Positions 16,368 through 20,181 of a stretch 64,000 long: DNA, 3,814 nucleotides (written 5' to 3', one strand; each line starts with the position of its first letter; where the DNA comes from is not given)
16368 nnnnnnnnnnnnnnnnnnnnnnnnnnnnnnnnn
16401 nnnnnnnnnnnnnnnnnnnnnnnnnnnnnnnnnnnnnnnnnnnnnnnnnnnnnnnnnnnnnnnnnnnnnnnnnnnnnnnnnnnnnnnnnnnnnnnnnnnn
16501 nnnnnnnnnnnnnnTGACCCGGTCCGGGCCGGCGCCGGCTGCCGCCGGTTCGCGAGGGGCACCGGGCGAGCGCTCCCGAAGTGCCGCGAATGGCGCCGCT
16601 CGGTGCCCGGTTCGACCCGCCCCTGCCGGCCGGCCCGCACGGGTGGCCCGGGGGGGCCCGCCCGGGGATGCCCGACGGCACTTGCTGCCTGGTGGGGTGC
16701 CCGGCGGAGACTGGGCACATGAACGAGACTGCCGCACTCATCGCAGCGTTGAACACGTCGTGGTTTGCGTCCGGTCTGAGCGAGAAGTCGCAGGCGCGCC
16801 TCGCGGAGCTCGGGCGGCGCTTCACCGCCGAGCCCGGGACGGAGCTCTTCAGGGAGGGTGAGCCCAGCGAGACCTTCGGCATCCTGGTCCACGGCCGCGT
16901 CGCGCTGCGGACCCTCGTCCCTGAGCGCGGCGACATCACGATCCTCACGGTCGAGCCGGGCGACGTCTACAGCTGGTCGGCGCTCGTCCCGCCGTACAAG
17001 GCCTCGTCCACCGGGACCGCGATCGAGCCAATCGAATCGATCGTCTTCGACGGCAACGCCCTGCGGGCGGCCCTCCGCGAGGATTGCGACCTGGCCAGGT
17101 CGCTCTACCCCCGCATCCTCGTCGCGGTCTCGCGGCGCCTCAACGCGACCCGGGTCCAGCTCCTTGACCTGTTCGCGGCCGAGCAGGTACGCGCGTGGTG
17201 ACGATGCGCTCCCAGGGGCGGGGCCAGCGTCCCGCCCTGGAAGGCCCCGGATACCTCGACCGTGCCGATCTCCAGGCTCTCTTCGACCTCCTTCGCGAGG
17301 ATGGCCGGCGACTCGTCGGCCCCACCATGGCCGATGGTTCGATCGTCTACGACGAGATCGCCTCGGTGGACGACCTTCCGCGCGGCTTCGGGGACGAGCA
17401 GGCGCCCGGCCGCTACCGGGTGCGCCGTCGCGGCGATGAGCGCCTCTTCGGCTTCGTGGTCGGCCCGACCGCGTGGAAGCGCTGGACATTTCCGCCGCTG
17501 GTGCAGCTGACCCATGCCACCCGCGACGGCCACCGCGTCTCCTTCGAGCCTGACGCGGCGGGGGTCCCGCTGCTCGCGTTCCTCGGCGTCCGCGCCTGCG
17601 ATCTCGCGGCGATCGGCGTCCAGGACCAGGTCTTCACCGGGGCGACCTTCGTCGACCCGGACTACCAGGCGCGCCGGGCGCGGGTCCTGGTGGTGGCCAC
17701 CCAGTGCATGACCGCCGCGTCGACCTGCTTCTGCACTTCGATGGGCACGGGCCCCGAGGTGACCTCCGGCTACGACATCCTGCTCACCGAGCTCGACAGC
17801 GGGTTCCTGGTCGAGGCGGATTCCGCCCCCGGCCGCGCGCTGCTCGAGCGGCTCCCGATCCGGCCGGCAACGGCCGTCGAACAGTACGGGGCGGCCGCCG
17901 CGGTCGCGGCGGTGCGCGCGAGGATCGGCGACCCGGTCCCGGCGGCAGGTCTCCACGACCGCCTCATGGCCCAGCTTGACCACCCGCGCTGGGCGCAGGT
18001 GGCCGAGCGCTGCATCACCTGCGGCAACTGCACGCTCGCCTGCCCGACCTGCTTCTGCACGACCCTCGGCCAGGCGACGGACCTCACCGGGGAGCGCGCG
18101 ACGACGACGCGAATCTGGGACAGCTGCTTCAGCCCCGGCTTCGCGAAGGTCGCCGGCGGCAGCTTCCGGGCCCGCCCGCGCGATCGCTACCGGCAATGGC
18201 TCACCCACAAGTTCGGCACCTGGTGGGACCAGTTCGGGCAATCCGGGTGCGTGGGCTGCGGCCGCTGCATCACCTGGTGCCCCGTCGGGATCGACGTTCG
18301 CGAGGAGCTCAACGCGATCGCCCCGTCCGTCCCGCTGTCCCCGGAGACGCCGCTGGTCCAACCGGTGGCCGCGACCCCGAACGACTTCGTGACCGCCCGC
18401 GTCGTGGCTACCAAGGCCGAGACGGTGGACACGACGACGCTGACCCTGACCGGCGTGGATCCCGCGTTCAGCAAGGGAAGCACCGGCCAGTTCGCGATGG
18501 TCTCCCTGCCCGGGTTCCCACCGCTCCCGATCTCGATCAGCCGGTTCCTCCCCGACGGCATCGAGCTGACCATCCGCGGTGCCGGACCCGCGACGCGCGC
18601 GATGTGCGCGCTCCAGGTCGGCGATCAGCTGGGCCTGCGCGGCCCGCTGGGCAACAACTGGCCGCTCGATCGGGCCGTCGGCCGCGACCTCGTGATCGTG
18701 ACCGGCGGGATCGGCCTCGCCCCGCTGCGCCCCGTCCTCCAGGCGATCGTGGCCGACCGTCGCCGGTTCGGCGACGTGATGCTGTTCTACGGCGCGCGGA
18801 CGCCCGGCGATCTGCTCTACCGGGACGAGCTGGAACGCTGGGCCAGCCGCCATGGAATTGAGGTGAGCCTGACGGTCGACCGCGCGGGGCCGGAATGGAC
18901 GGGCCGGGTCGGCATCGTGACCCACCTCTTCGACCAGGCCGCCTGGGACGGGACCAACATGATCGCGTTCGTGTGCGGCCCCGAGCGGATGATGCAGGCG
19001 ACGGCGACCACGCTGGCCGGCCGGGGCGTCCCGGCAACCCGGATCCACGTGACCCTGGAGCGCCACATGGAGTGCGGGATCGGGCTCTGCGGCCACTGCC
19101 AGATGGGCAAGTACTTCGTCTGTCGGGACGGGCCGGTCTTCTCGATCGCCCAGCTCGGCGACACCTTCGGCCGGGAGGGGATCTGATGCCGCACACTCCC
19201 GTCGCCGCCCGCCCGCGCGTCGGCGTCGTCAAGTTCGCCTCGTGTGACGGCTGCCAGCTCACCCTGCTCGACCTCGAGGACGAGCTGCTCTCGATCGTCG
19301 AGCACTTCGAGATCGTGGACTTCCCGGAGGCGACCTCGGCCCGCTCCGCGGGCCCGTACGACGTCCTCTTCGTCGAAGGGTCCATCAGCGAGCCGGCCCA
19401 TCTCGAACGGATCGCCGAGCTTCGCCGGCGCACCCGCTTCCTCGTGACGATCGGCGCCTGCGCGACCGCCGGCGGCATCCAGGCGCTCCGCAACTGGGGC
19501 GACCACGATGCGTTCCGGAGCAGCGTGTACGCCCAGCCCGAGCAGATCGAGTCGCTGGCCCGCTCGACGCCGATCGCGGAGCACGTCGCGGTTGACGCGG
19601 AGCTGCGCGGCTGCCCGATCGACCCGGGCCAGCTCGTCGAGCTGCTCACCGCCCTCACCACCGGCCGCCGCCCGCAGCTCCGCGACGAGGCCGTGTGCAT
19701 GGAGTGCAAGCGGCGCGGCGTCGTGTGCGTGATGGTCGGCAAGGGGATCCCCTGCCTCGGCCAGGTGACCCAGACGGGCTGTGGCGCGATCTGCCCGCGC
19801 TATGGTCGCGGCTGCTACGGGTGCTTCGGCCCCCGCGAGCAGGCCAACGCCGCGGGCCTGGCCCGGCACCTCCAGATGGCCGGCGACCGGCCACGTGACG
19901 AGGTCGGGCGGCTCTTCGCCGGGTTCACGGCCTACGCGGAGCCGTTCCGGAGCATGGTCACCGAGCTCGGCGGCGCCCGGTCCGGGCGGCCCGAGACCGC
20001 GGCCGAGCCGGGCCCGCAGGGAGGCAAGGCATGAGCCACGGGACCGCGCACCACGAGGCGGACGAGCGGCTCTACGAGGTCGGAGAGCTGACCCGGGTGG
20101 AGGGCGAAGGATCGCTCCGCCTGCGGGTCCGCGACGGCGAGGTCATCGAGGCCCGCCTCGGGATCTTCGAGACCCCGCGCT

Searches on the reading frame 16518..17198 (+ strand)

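Call 35: search_protein_families(library=pfam, proteins=[window:16518-17198:+], max_evalue=0.00001)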
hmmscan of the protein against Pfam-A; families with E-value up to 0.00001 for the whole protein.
window:16518-17198:+ (227 aa): 1 family
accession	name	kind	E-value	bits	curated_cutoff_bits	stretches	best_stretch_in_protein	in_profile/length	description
PF00027.35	cNMP_binding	-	8.2e-10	39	27.5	1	104-188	4-88/89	Cyclic nucleotide-binding domain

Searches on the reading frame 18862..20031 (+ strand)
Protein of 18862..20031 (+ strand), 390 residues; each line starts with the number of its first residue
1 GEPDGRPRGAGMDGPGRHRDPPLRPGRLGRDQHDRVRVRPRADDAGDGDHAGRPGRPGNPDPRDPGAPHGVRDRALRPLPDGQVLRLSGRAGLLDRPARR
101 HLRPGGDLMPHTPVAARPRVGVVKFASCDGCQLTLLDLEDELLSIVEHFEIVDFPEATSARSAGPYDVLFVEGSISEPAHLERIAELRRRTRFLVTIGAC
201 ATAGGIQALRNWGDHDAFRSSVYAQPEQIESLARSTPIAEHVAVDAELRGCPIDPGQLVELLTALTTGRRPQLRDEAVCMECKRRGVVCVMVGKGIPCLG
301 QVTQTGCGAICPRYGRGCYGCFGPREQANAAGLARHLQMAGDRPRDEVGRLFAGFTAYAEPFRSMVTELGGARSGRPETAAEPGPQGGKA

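Call 35: search_protein_families(library=pfam, proteins=[window:18862-20031:+], max_evalue=0.00001)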
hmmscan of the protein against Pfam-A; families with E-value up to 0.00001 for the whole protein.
window:18862-20031:+ (390 aa): 1 family
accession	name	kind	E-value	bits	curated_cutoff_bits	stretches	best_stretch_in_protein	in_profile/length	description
PF01058.29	Oxidored_q6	-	9.8e-23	80.7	27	1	128-265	1-128/128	NADH ubiquinone oxidoreductase, 20 Kd subunit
